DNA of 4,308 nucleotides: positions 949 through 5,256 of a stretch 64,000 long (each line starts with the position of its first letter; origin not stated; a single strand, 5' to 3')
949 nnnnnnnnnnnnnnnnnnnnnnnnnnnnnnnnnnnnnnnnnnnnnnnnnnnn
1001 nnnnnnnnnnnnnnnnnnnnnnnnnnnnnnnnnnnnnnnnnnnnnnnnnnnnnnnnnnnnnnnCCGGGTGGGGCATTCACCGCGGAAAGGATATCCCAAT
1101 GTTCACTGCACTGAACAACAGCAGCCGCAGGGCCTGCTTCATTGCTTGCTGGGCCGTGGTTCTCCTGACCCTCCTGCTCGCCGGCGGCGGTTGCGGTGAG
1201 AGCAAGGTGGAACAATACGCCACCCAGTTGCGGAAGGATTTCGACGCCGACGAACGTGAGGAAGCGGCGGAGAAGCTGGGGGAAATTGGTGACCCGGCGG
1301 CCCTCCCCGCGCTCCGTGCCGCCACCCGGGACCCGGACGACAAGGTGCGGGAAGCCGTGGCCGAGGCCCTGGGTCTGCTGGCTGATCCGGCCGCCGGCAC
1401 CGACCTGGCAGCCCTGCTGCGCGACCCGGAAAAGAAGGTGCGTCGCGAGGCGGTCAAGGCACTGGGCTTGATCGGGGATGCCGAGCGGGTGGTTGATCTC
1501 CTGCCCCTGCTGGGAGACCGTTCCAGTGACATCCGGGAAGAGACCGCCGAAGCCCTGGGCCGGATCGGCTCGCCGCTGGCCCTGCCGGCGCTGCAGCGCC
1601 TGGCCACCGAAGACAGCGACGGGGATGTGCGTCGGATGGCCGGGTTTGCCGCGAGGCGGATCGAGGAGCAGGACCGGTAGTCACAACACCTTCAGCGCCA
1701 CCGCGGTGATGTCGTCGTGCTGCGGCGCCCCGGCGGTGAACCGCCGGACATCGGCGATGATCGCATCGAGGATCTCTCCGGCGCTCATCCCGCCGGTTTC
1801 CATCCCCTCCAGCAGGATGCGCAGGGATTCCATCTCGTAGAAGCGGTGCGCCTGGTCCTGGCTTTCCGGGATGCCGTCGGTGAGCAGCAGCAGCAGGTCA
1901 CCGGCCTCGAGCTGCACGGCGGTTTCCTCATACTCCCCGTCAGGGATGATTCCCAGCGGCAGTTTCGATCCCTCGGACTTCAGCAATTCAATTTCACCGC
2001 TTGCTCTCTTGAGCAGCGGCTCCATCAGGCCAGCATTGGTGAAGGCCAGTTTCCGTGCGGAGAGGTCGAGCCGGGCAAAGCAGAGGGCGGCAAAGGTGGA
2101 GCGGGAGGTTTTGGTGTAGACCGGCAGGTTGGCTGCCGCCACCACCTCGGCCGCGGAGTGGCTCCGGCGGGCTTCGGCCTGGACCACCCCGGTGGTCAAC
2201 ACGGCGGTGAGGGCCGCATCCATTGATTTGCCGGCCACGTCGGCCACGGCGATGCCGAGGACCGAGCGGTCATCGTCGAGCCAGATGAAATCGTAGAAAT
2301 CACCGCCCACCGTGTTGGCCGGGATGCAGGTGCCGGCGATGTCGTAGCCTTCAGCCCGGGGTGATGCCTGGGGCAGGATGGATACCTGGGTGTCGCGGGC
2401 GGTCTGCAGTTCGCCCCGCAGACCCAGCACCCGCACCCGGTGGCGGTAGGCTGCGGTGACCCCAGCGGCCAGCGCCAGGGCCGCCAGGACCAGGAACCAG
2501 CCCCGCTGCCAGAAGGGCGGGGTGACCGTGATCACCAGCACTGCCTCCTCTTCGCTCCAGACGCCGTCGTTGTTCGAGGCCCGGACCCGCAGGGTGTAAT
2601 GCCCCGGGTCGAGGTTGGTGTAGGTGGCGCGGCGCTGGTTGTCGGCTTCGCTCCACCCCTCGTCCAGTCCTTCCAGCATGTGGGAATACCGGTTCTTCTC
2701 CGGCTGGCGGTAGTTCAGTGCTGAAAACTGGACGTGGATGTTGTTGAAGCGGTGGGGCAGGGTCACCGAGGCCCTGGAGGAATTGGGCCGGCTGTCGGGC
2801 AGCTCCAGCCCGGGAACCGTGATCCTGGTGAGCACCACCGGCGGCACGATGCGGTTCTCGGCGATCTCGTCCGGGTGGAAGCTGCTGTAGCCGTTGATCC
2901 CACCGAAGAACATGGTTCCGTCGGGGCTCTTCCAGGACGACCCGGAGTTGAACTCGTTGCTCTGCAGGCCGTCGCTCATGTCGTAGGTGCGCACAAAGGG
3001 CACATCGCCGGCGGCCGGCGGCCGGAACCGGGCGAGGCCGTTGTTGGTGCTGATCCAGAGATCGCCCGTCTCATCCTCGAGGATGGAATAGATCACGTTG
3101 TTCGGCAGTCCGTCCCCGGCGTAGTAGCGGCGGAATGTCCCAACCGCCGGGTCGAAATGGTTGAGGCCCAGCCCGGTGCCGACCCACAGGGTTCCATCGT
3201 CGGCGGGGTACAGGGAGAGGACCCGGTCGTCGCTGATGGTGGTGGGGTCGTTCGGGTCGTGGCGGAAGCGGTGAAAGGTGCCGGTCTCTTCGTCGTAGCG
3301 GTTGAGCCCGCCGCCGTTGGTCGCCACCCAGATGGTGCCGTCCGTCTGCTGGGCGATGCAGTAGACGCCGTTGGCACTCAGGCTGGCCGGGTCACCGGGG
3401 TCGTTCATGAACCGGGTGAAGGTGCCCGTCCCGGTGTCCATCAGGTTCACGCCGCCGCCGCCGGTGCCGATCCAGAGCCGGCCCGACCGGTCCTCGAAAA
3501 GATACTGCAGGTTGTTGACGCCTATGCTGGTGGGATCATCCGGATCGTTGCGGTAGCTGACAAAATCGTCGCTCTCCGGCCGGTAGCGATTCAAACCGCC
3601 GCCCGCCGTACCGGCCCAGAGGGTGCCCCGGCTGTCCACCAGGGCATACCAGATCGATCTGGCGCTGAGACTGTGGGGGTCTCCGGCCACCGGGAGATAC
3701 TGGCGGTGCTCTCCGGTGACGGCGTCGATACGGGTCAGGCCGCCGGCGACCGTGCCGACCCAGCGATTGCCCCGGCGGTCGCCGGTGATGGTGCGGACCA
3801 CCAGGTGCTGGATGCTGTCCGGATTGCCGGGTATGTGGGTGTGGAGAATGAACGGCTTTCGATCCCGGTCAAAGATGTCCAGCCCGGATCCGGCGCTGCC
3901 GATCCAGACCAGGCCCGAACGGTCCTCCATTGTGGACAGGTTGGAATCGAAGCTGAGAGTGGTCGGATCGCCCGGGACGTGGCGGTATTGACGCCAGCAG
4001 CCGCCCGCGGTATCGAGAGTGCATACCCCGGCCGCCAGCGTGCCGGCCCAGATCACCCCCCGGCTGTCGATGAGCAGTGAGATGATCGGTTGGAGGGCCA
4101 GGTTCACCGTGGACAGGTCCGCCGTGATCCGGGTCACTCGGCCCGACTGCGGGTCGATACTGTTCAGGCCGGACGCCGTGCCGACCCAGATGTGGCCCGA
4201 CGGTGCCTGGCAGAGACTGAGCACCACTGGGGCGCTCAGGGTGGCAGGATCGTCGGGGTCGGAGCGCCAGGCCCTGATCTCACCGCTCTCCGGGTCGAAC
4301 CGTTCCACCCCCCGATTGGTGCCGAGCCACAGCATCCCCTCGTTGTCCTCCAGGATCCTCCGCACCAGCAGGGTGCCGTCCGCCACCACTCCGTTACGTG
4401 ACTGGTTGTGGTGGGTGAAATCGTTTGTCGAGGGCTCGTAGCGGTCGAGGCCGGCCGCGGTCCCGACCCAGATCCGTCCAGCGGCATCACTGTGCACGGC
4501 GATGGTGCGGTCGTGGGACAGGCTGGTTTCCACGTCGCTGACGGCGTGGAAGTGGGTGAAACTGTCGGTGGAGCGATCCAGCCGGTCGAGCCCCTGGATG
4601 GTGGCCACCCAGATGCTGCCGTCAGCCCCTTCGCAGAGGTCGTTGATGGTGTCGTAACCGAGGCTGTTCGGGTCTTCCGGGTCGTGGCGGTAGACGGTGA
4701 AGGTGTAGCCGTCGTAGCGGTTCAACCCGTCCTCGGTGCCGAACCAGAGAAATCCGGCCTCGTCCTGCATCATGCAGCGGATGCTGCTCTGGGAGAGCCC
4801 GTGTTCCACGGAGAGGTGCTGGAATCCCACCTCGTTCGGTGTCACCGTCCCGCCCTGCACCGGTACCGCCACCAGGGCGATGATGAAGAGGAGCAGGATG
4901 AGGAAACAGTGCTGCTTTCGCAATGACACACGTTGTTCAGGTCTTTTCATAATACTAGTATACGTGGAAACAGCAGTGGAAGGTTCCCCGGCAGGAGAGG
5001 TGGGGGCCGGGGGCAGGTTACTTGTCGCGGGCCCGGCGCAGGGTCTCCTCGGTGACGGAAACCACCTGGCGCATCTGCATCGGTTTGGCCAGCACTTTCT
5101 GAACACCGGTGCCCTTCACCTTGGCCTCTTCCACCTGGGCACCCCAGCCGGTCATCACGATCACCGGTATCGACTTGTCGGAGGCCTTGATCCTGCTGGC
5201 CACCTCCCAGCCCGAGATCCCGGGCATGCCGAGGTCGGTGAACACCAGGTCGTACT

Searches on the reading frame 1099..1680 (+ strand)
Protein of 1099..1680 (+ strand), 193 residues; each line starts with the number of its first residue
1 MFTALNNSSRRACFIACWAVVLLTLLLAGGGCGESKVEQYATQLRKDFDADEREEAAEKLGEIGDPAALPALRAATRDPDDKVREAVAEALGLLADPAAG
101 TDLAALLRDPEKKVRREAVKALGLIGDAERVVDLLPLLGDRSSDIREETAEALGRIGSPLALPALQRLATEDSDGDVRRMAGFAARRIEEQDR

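Call 20: search_protein_families(library=pfam, proteins=[window:1099-1680:+], max_evalue=0.001)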
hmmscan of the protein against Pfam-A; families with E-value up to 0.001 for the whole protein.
window:1099-1680:+ (193 aa): 5 families
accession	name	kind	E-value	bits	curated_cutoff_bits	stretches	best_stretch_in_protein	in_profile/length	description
PF13646.12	HEAT_2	-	1e-32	112.7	27.7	2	103-183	4-85/88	HEAT repeats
PF02985.28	HEAT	-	7.4e-18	63.4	23.5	1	69-95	2-28/31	HEAT repeat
PF03130.22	HEAT_PBS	-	1.5e-17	62.5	20.9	1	53-77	2-26/27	PBS lyase HEAT-like repeat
PF13513.12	HEAT_EZ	-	4.2e-14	53.1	27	1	66-93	27-54/55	HEAT-like repeat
PF00514.29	Arm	-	1.3e-07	31.9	20.6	0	68-95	13-40/41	Armadillo/beta-catenin-like repeat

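Call 42: find_encoding_contigs(protein=window:1099-1680:+, flank=10000, max_places=3)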
Protein window:1099-1680:+ (193 aa): 4 contigs read that carry it; 3 places shown.
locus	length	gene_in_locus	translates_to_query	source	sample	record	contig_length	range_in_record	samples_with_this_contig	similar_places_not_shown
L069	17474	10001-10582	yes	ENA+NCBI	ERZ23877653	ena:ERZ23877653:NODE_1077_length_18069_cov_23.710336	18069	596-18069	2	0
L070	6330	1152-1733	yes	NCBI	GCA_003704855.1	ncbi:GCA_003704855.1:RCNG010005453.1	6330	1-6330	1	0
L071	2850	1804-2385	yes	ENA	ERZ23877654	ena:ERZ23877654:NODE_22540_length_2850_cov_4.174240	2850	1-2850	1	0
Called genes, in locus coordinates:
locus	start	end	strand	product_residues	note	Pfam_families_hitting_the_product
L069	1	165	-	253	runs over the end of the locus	?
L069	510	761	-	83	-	-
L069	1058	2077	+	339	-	PF00953:Glycos_transf_4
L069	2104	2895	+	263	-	PF00027:cNMP_binding, PF00498:FHA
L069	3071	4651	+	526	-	PF01895:PhoU, PF01636:APH, PF02958:EcKL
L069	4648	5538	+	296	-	PF18030:Rimk_N, PF08443:RimK, PF02955:GSH-S_ATP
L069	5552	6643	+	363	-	-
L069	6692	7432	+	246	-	PF07653:SH3_2 (faint), PF06347:SH3_4 (faint), PF08239:SH3_3 (weak), PF13457:GW (faint), PF18348:SH3_16 (faint), PF23795:SH3_YKFC_2nd (faint), PF08239:SH3_3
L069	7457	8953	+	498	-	PF16697:Yop-YscD_cpl, PF00498:FHA, PF08308:PEGA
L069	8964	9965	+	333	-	-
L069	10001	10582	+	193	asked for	-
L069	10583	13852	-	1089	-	PF07494:Reg_prop (weak), PF07495:Y_Y_Y, PF07228:SpoIIE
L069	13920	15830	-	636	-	PF00989:PAS (faint), PF08448:PAS_4 (faint), PF13426:PAS_9 (faint), PF00512:HisKA (weak), PF02518:HATPase_c, PF00072:Response_reg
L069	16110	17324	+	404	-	PF00817:IMS, PF11798:IMS_HHH, PF21999:IMS_HHH_1, PF11799:IMS_C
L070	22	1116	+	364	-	-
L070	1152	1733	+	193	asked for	-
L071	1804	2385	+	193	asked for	-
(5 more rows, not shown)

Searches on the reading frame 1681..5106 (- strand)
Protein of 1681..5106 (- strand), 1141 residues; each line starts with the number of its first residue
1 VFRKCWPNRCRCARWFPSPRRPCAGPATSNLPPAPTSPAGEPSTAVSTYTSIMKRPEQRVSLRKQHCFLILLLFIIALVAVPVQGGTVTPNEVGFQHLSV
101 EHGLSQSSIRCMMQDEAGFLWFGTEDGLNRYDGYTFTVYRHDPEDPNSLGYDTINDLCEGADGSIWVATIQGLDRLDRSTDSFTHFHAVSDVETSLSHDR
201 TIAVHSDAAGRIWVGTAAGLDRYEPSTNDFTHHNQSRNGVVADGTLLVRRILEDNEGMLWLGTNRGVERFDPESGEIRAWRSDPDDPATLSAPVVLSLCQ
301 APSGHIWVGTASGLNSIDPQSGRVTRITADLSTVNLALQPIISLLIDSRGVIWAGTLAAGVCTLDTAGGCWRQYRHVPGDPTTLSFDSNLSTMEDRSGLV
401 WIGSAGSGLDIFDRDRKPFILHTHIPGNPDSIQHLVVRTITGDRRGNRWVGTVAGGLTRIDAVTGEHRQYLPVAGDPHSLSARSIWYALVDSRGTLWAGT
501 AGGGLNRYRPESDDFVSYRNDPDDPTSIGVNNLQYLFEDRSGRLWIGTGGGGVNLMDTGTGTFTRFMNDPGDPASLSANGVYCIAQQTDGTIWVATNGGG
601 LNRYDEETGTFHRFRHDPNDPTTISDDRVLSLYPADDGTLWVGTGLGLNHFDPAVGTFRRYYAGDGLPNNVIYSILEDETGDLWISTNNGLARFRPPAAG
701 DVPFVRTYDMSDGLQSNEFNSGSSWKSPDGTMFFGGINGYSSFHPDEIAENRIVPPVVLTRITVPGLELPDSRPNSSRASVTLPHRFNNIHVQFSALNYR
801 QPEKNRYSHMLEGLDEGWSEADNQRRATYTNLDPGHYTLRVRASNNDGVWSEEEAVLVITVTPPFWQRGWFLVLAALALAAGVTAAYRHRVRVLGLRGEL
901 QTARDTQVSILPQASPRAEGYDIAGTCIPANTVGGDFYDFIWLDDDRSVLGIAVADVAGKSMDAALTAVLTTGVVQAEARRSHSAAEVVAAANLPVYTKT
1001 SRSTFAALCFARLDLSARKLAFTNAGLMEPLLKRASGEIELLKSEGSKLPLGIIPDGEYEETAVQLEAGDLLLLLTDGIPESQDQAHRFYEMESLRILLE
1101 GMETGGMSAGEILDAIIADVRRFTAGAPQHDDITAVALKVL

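Call 20: search_protein_families(library=pfam, proteins=[window:1681-5106:-], max_evalue=0.001)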
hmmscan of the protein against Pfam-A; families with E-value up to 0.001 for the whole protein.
window:1681-5106:- (1141 aa): 5 families
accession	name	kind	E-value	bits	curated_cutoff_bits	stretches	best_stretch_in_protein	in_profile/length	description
PF07494.17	Reg_prop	-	3.8e-51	164.9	20.4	2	666-689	1-24/24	Two component regulator propeller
PF07228.17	SpoIIE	-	2e-40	139.2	25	1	950-1140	5-191/192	Stage II sporulation protein E (SpoIIE)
PF07495.19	Y_Y_Y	-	1.7e-20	73.1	26.6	1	798-861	1-64/65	Y_Y_Y domain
PF08450.18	SGL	-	1.3e-08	35.2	26.3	0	264-362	11-109/246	SMP-30/Gluconolactonase/LRE-like region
PF23748.1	Beta-prop_LRRK2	-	0.00018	21.1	26.9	0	536-567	279-310/359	LRRK2 beta propeller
